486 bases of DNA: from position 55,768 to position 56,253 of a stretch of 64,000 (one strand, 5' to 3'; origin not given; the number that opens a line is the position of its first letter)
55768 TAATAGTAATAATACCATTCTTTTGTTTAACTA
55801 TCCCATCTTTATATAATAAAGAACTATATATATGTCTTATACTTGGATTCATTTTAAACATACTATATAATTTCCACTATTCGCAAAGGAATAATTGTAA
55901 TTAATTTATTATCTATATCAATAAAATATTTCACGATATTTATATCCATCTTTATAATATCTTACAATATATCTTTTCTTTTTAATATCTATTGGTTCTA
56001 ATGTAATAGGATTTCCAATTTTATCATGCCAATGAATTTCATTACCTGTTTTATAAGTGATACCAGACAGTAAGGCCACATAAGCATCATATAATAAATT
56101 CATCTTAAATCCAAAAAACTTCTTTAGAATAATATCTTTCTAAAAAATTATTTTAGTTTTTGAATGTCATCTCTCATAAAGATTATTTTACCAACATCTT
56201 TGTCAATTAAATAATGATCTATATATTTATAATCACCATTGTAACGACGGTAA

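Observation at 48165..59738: Modular library: one conserved leader fused to interchangeable variable repeat domains (13 genes)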

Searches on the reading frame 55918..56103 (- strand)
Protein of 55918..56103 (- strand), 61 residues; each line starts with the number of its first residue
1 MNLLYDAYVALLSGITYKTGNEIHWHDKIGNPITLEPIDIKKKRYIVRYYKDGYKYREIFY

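Call 39: search_protein_representatives(alignment_id=A4)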
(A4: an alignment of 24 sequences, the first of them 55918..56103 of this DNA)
Query: 24 sequences, 53 profile positions. Proteins with E-value up to 0.001 (for the whole library): 69; up to 1e-10: 35; up to 1e-30: 0. The best 69 are listed.
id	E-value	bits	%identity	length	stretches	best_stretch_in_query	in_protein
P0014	1.3e-27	111.7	-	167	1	1-53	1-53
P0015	1.7e-25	104.9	-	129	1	1-52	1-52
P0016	2.1e-25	104.6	-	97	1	1-53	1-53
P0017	4.8e-25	103.4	-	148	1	1-51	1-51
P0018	3.2e-24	100.8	-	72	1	1-53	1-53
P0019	4.1e-24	100.4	-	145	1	1-52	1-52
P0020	5.2e-24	100.1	-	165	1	1-53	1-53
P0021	2.7e-22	94.6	-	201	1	1-52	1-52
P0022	3.3e-21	91.1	-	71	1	1-52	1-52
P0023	6.6e-21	90.1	-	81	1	1-52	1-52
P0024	8.5e-21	89.8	-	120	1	1-52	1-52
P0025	8.5e-20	86.6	-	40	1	1-40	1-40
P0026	2.0e-19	85.4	-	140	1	1-53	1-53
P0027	3.6e-19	84.6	-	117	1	1-53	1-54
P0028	6.9e-19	83.7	-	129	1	1-53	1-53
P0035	5.3e-15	71.3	-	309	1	2-52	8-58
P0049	1.5e-10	57.0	-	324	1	1-53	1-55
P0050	4.5e-10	55.5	-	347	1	1-53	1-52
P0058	3.9e-08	49.3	-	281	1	2-51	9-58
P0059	4.1e-08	49.2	-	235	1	3-53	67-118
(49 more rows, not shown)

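Call 42: find_encoding_contigs(protein=P0058, flank=8000, max_places=2)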
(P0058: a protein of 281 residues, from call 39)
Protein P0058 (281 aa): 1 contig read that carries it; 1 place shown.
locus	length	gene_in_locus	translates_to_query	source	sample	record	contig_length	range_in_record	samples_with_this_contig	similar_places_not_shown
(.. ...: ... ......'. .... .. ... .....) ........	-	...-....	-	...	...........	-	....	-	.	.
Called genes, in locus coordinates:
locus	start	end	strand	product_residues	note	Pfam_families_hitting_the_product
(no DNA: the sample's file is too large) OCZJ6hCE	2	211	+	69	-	?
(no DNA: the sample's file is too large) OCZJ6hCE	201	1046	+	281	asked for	PF03203:MerC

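Call 48: search_protein_families(library=ncbifam, proteins=[window:55918-56103:-], max_evalue=0.01)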
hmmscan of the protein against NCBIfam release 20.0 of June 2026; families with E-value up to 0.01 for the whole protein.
window:55918-56103:- (61 aa): 0 families

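Call 51: find_encoding_contigs(protein=P0014, flank=10000, max_places=3)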
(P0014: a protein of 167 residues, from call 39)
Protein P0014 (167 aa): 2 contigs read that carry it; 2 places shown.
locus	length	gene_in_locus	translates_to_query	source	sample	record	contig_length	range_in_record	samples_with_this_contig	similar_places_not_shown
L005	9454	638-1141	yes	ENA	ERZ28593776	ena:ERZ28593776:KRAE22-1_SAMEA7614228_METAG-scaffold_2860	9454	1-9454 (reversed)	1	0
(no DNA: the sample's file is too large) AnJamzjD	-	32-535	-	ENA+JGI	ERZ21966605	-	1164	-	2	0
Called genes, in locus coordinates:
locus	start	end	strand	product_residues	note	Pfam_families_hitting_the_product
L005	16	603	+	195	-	PF07661:MORN_2 (faint)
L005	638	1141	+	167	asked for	PF07661:MORN_2 (faint)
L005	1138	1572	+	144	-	PF07661:MORN_2 (faint)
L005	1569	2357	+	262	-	-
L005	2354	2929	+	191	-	-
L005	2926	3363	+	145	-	PF07661:MORN_2 (faint)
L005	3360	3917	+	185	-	-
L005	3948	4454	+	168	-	-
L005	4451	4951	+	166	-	-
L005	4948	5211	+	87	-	-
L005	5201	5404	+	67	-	-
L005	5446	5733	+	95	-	-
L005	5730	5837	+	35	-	-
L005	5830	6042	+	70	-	-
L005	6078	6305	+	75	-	-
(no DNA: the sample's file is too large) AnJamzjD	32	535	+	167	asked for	PF07661:MORN_2 (faint)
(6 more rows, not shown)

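Call 52: find_encoding_contigs(protein=P0021, flank=10000, max_places=3)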
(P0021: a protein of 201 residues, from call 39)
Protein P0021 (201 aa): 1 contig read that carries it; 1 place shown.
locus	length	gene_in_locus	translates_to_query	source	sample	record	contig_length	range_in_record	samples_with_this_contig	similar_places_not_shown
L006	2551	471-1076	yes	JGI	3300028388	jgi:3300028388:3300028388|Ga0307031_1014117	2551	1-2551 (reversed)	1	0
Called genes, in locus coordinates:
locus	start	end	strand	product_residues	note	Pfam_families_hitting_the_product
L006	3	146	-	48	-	?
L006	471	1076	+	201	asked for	PF07661:MORN_2 (faint)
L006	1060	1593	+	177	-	PF07661:MORN_2 (faint)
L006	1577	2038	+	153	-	PF07661:MORN_2 (faint)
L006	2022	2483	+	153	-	-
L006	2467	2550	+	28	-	?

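Call 83: search_dna_similar(query=window:55918-56103:-, collection=phages, mode=protein, max_evalue=0.001, max_rows=15)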
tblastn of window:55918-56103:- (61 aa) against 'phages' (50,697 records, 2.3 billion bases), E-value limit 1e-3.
No match.

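Call 85: search_protein_families(library=pfam, proteins=[P0050, P0035, P0049, P0058, P0059], max_evalue=0.001)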
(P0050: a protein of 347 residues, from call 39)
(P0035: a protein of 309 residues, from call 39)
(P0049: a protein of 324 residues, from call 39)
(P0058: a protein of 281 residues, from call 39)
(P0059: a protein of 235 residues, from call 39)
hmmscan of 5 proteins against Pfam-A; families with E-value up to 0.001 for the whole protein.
P0050 (347 aa): 2 families
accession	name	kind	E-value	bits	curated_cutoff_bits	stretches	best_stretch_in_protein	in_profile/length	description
PF01195.25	Pept_tRNA_hydro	-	2.9e-51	174.4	27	1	161-343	1-183/183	Peptidyl-tRNA hydrolase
PF07661.19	MORN_2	-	2.7e-06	27.4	29.6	0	90-110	1-21/22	MORN repeat variant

P0035 (309 aa): 1 family
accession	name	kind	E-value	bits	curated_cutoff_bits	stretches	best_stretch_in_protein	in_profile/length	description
PF07661.19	MORN_2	-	1.2e-13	50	29.6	1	121-141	1-21/22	MORN repeat variant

P0049 (324 aa): 1 family
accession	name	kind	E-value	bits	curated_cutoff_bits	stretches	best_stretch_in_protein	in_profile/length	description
PF07661.19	MORN_2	-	2.4e-05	24.5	29.6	0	70-90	2-22/22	MORN repeat variant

P0058 (281 aa): 1 family
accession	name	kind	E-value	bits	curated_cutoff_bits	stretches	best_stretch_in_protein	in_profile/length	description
PF03203.19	MerC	-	1.4e-20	74.3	27.6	1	155-267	1-108/108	MerC mercury resistance protein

P0059 (235 aa): 1 family
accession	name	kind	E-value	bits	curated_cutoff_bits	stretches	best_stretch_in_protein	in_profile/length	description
PF19412.4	DUF5982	-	5.4e-05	23.4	23.9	0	183-218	19-54/64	Domain of unknown function (DUF5982)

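Call 87: search_protein_families(library=padloc, proteins=[window:55918-56103:-], max_evalue=0.001)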
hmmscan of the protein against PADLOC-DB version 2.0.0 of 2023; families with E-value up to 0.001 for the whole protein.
window:55918-56103:- (61 aa): 0 families
